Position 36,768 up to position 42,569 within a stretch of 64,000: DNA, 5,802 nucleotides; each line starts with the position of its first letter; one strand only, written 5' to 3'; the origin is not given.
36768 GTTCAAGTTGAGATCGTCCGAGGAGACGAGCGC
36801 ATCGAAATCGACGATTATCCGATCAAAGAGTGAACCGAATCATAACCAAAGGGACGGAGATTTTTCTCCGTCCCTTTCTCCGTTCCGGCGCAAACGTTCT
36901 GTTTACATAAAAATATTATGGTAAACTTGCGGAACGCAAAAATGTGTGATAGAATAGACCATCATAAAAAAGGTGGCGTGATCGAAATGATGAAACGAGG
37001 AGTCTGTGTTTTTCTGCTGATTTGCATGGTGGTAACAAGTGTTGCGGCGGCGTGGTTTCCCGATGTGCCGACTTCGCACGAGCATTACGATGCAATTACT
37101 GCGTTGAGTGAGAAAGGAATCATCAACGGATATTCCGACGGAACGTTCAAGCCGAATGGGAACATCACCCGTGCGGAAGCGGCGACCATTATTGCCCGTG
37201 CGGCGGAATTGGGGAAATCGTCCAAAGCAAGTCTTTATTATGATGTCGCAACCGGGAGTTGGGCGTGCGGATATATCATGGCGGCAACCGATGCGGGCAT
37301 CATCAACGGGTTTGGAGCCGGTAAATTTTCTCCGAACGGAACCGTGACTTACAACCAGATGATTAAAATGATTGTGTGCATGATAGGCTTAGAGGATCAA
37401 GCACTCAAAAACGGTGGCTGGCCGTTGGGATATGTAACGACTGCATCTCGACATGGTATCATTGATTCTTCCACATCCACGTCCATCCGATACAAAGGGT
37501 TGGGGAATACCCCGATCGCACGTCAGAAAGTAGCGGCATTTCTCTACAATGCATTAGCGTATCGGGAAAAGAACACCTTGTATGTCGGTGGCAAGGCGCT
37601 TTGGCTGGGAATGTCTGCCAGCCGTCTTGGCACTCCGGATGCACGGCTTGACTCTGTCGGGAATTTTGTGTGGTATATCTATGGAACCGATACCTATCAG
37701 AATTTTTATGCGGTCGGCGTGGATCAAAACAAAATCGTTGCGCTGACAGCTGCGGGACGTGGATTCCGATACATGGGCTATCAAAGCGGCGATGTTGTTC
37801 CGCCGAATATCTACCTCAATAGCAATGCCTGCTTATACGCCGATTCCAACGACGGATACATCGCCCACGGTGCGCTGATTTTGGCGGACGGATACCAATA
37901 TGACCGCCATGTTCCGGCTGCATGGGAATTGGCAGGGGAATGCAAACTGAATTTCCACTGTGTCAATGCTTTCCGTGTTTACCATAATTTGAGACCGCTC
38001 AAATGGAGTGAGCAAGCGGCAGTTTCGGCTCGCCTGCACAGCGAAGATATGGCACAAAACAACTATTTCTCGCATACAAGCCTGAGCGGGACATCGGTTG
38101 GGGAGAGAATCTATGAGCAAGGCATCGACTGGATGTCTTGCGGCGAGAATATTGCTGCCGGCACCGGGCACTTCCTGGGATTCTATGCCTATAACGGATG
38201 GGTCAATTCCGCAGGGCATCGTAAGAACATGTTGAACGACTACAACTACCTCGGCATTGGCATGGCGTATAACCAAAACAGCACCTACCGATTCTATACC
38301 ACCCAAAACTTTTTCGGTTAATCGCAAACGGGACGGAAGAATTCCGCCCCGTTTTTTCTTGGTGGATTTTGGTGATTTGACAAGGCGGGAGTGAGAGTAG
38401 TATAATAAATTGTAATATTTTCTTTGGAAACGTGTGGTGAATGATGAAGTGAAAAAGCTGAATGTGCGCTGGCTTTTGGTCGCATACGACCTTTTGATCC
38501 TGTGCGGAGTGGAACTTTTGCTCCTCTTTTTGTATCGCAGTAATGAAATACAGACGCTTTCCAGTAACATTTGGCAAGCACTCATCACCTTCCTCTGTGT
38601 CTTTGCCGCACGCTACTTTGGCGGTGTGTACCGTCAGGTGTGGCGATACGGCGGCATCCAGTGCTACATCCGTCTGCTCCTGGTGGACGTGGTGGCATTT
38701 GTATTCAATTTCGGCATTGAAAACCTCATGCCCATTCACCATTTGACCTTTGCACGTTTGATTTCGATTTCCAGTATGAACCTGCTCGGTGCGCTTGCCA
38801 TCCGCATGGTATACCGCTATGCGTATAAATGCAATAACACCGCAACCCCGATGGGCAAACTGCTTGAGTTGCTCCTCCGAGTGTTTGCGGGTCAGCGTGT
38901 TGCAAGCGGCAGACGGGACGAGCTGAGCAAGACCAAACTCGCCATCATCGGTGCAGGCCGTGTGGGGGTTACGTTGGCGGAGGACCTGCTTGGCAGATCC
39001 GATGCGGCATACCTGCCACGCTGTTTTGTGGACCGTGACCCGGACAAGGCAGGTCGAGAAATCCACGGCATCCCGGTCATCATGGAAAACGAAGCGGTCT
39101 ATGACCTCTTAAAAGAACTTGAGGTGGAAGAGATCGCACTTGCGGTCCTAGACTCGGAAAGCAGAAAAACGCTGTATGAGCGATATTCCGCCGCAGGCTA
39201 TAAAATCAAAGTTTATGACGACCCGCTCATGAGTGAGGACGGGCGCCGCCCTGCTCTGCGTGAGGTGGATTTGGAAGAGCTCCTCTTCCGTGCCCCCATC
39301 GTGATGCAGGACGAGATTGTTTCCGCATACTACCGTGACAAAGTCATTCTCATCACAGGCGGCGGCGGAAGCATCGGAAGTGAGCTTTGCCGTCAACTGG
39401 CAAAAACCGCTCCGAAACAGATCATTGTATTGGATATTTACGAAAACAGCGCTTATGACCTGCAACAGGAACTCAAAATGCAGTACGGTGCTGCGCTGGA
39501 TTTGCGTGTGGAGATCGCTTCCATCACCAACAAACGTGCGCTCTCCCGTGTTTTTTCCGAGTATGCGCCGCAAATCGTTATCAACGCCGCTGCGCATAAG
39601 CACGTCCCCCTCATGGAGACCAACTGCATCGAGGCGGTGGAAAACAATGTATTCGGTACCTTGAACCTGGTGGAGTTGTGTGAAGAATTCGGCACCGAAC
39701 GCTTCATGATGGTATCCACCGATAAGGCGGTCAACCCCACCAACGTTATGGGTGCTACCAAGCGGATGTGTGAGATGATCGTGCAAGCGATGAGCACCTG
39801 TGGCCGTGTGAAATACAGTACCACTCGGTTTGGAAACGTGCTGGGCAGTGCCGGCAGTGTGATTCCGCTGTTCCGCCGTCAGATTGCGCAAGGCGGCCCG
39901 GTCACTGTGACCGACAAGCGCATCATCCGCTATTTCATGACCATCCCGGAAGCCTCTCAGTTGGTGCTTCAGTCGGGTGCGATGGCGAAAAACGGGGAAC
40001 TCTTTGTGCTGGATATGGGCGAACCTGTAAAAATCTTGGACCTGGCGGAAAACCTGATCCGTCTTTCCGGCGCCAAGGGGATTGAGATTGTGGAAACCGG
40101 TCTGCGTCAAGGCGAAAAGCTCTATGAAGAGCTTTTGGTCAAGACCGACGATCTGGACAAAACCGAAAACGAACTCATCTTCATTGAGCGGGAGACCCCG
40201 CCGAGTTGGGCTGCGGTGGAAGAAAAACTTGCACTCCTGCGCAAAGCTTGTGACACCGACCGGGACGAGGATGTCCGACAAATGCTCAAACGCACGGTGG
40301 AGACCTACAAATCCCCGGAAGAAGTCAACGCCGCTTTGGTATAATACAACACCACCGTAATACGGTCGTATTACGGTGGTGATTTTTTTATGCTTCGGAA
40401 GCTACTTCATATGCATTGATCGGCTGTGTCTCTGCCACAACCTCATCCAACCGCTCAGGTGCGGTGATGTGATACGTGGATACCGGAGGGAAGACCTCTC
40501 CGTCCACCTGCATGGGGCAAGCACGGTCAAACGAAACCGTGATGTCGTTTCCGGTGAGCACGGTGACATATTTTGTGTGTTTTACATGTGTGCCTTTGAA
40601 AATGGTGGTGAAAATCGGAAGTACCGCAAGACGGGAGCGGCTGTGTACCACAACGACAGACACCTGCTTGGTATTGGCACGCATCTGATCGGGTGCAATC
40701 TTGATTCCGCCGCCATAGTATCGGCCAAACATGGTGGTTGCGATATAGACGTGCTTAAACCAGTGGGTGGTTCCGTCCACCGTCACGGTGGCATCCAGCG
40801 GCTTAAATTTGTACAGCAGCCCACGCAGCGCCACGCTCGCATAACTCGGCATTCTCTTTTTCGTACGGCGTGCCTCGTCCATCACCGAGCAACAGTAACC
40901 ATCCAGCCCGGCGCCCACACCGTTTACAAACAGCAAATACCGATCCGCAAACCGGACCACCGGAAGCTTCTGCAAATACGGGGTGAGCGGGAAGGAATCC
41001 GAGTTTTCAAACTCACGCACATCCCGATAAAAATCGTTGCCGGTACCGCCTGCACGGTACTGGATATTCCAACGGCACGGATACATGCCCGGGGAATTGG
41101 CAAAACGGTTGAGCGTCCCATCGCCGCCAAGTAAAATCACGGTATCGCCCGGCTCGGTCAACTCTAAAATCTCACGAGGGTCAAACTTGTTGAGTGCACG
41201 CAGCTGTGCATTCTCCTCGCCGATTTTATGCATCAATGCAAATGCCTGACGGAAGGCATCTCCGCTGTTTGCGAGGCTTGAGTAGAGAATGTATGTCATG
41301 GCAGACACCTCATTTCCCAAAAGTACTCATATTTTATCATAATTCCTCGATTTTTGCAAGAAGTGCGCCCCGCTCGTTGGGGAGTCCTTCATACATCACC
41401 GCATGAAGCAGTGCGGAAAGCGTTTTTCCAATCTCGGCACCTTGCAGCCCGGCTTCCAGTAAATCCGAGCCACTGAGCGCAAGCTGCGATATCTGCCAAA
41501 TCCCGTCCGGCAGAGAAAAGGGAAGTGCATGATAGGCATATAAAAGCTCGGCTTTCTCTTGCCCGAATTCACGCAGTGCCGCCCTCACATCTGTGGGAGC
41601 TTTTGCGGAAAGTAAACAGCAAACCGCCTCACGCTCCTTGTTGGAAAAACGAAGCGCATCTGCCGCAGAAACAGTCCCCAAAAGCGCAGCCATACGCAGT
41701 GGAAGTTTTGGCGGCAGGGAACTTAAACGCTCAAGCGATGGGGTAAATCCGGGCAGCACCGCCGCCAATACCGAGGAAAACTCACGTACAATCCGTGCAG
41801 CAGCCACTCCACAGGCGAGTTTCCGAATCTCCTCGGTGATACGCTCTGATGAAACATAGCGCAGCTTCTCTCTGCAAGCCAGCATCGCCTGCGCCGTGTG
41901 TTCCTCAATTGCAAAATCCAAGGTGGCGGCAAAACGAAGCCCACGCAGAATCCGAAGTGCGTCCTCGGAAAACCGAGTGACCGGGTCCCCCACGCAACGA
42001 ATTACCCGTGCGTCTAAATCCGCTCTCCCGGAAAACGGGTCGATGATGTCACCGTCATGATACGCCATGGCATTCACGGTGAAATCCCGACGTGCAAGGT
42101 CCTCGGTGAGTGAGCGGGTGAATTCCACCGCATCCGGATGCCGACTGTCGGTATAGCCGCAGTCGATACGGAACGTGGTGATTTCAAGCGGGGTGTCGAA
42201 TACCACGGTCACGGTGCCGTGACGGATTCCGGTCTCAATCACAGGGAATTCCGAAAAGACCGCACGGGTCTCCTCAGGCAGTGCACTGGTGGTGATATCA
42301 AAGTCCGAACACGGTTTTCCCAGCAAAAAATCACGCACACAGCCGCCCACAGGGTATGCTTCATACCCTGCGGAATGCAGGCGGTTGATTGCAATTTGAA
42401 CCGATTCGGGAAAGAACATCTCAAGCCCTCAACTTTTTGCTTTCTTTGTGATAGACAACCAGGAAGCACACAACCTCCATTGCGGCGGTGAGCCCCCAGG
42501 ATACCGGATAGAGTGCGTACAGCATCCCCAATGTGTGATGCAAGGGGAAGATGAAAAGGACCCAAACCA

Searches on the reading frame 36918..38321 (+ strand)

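Call 78: search_protein_families(library=pfam, proteins=[window:36918-38321:+], max_evalue=0.001)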
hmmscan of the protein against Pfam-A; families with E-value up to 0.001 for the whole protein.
window:36918-38321:+ (467 aa): 3 families
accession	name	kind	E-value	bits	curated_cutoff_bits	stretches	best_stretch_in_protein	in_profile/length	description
PF00395.25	SLH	-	3.8e-31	107.2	20.8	2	47-89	2-44/44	S-layer homology domain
PF00188.32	CAP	-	7.3e-19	69.2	21.1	1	347-465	2-117/117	Cysteine-rich secretory protein family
PF14504.11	CAP_assoc_N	-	1.5e-06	28.5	29.3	1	235-283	10-57/140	CAP-associated N-terminal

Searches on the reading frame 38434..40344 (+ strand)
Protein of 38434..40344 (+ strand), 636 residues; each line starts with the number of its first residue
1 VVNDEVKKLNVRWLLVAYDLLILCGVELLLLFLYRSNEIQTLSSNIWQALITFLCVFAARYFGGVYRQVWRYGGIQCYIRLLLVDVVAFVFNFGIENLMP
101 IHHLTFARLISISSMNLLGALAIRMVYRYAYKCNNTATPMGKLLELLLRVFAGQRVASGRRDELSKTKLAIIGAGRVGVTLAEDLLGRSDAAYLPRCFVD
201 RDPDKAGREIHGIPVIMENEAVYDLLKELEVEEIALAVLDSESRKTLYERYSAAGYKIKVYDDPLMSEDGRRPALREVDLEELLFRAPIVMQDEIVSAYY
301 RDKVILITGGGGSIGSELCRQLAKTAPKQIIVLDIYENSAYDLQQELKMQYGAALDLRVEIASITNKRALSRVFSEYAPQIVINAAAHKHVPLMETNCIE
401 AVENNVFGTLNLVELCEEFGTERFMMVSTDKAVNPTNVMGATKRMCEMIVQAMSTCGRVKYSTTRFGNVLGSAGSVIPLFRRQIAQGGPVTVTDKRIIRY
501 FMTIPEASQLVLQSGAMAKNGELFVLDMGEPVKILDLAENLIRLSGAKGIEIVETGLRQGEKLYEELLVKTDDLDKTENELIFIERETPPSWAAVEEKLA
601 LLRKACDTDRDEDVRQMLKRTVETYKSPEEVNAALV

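Call 78: search_protein_families(library=pfam, proteins=[window:38434-40344:+], max_evalue=0.001)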
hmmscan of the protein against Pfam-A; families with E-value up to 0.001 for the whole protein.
window:38434-40344:+ (636 aa): 14 families
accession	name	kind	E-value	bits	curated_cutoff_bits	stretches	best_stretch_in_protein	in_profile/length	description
PF02719.21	Polysacc_synt_2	-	2.8e-113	378.4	20.2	1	305-584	1-290/293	Polysaccharide biosynthesis protein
PF01370.27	Epimerase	-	1e-24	87.7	20.9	1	305-496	1-206/240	NAD dependent epimerase/dehydratase family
PF16363.11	GDP_Man_Dehyd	-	6.3e-18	65.8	27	1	306-431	1-131/332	GDP-mannose 4,6 dehydratase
PF04321.23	RmlD_sub_bind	-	8.1e-14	51.8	27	1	305-494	3-177/287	RmlD substrate binding domain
PF01073.25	3Beta_HSD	-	8.2e-10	38.6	22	1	306-435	1-122/280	3-beta hydroxysteroid dehydrogenase/isomerase family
PF02254.24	TrkA_N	-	1.6e-09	38.5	23.8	1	170-242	2-71/116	TrkA-N domain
PF00106.31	adh_short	-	1.9e-07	31.2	26.6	1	303-415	1-118/195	short chain dehydrogenase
PF03435.24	Sacchrp_dh_NADP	-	4e-07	30.9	25.1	0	305-400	1-90/129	Saccharopine dehydrogenase NADP binding domain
PF07993.18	NAD_binding_4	-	4.2e-07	29.8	20.1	1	307-436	1-143/258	Male sterility protein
PF08659.16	KR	-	4.3e-06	27.2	22.6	1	305-428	3-135/180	KR domain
PF13727.12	CoA_binding_3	-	0.00021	21.8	25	1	147-238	61-149/175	CoA-binding domain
PF00899.27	ThiF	-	0.00041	20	28.1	0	158-186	12-40/238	ThiF family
PF03807.23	F420_oxidored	-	0.00049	21.1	21.6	0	307-369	5-56/94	NADP oxidoreductase coenzyme F420-dependent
PF01488.26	Shikimate_DH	-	0.00077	20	24.3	0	296-351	7-60/138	Shikimate / quinate 5-dehydrogenase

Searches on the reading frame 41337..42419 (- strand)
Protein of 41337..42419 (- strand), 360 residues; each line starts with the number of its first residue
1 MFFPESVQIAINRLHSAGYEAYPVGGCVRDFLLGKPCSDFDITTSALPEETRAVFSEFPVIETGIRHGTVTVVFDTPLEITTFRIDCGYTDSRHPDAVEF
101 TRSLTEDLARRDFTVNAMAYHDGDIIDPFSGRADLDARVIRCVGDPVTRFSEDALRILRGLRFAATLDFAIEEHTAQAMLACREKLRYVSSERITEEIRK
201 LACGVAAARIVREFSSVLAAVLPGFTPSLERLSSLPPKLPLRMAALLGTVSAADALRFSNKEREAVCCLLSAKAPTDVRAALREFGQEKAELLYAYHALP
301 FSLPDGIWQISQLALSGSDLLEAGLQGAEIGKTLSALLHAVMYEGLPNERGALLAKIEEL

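Call 78: search_protein_families(library=pfam, proteins=[window:41337-42419:-], max_evalue=0.001)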
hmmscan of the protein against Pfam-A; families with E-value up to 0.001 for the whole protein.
window:41337-42419:- (360 aa): 3 families
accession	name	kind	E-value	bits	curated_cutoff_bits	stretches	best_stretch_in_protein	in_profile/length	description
PF01743.26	PolyA_pol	-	2e-35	122.3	23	1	21-141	1-126/126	Poly A polymerase head domain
PF12627.12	PolyA_pol_RNAbd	-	1.2e-08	35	22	1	168-213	1-46/64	Probable RNA and SrmB- binding site of polymerase A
PF13735.12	tRNA_NucTran2_2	-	2.9e-07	31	27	1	281-356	77-148/149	tRNA nucleotidyltransferase domain 2 putative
